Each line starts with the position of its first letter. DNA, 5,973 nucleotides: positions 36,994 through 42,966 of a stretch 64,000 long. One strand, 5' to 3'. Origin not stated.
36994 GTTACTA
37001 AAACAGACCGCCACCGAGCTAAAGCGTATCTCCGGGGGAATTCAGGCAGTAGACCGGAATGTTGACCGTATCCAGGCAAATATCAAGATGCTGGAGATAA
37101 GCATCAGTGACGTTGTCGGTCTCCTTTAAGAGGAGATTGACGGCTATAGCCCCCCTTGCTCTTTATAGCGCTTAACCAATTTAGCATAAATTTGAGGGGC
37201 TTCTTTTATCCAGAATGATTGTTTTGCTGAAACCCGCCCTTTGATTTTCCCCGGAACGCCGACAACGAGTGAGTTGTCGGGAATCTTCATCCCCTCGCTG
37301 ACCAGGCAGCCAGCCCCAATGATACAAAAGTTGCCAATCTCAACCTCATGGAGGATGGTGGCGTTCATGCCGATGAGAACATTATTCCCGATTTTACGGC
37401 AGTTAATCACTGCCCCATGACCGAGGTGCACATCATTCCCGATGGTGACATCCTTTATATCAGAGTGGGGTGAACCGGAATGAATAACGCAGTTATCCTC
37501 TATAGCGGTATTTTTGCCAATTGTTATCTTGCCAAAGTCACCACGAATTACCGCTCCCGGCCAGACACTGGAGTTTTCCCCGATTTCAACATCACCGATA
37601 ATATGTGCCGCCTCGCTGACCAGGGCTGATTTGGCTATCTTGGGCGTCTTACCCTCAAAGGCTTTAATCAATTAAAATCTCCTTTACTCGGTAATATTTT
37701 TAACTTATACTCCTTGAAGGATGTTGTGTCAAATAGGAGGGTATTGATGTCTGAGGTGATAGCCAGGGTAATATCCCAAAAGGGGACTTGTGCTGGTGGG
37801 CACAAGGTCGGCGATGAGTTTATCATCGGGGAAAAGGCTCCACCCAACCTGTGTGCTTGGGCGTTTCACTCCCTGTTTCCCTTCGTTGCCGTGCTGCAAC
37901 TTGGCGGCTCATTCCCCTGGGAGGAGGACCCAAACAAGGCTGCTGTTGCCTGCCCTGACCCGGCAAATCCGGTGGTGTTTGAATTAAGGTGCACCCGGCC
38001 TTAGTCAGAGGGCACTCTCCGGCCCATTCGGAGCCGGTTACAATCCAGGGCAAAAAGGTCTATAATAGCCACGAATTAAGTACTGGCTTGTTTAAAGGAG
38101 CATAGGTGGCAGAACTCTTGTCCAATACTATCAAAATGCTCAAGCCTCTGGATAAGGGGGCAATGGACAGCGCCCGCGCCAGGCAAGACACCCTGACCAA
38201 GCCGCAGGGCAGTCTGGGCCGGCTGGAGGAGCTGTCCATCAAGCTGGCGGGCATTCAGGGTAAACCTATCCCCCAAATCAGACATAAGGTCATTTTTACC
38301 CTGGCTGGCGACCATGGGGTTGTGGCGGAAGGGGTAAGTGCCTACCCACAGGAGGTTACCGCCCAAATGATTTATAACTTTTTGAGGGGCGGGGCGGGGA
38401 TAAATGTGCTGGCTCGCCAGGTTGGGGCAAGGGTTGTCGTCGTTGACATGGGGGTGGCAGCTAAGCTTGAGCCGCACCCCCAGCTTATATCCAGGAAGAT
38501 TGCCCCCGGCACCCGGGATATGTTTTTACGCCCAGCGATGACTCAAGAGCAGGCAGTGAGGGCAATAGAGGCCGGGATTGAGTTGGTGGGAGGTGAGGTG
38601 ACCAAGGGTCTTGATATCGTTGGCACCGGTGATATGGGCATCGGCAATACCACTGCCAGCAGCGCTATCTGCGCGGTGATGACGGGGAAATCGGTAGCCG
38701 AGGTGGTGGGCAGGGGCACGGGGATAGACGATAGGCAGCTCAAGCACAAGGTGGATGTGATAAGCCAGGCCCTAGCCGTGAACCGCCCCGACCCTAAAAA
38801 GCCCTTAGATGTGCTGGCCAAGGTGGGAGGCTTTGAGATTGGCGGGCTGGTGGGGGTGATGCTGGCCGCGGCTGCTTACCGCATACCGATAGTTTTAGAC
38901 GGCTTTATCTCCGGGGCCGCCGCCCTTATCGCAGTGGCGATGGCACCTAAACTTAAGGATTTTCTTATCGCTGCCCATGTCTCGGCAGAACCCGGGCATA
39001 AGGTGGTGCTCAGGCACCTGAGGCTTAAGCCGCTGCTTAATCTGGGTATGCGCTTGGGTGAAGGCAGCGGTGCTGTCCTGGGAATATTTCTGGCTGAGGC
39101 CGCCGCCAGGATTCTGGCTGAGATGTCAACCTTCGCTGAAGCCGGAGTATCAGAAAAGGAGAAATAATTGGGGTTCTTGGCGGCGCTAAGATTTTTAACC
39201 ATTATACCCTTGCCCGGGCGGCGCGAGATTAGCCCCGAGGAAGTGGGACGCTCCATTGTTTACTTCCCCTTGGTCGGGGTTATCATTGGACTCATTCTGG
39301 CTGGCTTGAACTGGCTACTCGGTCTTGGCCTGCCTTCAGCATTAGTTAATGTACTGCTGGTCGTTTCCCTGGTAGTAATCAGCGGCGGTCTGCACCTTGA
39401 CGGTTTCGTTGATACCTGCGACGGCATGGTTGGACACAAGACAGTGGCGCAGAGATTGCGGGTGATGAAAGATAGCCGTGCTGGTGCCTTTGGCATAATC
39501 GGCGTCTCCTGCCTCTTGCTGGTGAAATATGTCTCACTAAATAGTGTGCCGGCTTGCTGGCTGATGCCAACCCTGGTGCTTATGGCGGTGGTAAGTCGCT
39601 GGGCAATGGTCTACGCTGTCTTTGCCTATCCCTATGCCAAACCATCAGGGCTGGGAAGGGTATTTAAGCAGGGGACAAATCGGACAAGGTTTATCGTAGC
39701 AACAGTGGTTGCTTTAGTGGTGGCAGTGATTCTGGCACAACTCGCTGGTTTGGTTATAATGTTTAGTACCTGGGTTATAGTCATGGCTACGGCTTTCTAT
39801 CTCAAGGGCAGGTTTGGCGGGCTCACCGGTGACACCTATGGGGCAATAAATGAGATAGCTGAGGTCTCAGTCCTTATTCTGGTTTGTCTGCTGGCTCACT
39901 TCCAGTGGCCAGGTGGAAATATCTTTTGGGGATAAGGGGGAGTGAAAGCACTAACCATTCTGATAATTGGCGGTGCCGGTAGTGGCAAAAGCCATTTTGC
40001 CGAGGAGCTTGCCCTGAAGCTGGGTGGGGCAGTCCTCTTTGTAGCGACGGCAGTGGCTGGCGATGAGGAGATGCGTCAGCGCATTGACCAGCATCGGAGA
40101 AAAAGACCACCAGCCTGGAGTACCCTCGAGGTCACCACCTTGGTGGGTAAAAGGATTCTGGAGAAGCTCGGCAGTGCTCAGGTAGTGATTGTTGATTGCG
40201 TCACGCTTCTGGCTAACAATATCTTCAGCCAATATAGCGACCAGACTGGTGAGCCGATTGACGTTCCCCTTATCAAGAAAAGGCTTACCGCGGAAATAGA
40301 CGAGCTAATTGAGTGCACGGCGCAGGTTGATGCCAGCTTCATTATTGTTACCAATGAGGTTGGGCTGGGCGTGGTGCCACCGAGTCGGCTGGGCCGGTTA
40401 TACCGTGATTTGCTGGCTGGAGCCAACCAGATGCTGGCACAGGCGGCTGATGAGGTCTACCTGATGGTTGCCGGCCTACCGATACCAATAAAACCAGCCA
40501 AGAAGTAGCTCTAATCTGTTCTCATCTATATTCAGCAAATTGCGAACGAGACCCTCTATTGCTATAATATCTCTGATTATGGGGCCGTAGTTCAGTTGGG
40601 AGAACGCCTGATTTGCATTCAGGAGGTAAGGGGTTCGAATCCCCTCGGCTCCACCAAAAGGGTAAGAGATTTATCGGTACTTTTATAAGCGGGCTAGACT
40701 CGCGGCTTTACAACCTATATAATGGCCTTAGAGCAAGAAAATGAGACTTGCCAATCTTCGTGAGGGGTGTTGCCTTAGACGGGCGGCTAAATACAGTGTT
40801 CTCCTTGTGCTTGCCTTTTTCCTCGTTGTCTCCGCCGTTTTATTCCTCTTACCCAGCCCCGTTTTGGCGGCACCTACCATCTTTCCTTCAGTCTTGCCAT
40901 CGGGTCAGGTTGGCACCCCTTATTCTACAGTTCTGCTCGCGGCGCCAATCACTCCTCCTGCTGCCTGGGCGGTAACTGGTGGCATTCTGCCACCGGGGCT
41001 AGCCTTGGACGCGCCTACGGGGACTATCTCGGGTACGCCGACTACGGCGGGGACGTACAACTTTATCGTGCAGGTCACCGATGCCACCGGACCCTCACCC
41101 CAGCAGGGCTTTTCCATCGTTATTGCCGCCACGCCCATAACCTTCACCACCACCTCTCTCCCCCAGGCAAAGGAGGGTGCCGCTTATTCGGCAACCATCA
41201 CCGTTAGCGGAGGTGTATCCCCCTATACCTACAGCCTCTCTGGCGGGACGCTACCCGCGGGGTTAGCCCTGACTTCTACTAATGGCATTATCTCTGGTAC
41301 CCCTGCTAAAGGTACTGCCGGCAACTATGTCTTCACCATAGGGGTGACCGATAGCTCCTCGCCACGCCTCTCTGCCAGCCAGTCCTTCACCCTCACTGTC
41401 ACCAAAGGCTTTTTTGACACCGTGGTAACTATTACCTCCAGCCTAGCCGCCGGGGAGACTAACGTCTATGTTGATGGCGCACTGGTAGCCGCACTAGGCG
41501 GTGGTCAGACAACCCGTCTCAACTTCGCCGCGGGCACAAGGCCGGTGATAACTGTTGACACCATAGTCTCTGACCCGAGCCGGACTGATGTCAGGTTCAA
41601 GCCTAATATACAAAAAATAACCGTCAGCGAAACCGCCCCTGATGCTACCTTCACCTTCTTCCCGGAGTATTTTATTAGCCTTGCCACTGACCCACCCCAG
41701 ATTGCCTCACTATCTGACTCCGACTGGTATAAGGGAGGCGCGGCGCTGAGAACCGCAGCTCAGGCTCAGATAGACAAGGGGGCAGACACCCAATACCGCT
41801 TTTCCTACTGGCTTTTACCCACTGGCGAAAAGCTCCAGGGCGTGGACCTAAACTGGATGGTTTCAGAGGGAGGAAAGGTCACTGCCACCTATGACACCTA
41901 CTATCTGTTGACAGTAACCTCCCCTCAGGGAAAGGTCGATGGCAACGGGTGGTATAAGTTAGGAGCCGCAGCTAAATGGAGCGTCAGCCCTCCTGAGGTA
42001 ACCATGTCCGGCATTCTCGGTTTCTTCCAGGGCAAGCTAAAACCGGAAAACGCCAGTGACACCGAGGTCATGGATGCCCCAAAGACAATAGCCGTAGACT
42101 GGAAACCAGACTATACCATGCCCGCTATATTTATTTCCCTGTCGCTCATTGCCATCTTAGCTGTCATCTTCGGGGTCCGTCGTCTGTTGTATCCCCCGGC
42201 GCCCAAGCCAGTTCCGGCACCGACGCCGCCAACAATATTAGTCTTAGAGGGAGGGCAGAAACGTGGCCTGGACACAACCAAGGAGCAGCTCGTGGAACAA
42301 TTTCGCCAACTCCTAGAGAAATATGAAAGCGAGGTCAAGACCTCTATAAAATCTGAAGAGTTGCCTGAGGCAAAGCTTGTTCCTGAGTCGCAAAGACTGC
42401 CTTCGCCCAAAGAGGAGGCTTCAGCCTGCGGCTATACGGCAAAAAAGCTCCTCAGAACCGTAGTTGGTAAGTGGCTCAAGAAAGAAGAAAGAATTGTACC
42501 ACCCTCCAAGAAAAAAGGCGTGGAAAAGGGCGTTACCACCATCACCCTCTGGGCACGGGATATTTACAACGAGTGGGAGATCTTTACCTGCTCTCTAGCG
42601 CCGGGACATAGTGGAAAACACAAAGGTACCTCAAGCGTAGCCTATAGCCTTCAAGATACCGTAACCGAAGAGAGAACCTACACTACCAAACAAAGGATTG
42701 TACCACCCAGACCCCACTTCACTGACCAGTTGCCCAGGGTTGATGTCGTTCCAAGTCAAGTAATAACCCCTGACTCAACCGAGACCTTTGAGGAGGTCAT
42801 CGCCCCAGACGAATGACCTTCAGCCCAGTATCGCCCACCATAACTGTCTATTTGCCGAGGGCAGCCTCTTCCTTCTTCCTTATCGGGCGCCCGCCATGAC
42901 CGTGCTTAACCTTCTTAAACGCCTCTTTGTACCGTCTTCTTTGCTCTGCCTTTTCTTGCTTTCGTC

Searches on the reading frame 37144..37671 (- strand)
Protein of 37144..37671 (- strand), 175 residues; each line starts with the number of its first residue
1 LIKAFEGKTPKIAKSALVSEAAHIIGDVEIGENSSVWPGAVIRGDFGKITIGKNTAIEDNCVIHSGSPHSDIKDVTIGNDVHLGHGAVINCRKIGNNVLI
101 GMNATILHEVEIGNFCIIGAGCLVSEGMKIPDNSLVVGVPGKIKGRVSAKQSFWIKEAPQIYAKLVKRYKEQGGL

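Call 15: search_protein_families(library=pfam, proteins=[window:37144-37671:-], max_evalue=0.0001)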
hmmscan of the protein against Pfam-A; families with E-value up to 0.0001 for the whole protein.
window:37144-37671:- (175 aa): 4 families
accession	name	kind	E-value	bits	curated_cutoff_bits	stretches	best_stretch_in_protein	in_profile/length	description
PF00132.30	Hexapep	-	1.1e-24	85.4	27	2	93-124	3-34/36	Bacterial transferase hexapeptide (six repeats)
PF25084.1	LbH_EIF2B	-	9.2e-08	32.5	54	1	49-133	22-102/105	EIF2B subunit epsilon LbH domain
PF14602.12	Hexapep_2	-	1.3e-06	28.5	27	1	93-124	3-32/34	Hexapeptide repeat of succinyl-transferase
PF21711.3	DCTN5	-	3e-06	27.5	40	1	33-156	39-167/182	Dynactin subunit 5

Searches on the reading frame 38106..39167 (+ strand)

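Call 15: search_protein_families(library=pfam, proteins=[window:38106-39167:+], max_evalue=0.0001)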
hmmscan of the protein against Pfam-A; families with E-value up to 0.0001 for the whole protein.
window:38106-39167:+ (353 aa): 1 family
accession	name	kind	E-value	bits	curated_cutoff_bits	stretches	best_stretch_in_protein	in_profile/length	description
PF02277.22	DBI_PRT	-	2.5e-142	474.5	22.6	1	13-348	2-329/329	Phosphoribosyltransferase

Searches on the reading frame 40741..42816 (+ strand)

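Call 48: search_protein_families(library=ncbifam, proteins=[window:40741-42816:+], max_evalue=1e-10)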
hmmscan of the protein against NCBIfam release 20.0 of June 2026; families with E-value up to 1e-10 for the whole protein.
window:40741-42816:+ (691 aa): 0 families

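Call 73: search_protein_families(library=pfam, proteins=[window:40741-42816:+], max_evalue=0.001)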
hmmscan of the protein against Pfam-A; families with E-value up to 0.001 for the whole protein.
window:40741-42816:+ (691 aa): 2 families
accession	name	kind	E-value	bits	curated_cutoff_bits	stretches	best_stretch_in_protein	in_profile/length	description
PF05345.18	He_PIG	-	4.4e-30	104.4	24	2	132-221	2-96/96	Putative Ig domain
PF13573.12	SprB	-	0.00013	21.9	28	1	150-170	16-36/37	SprB repeat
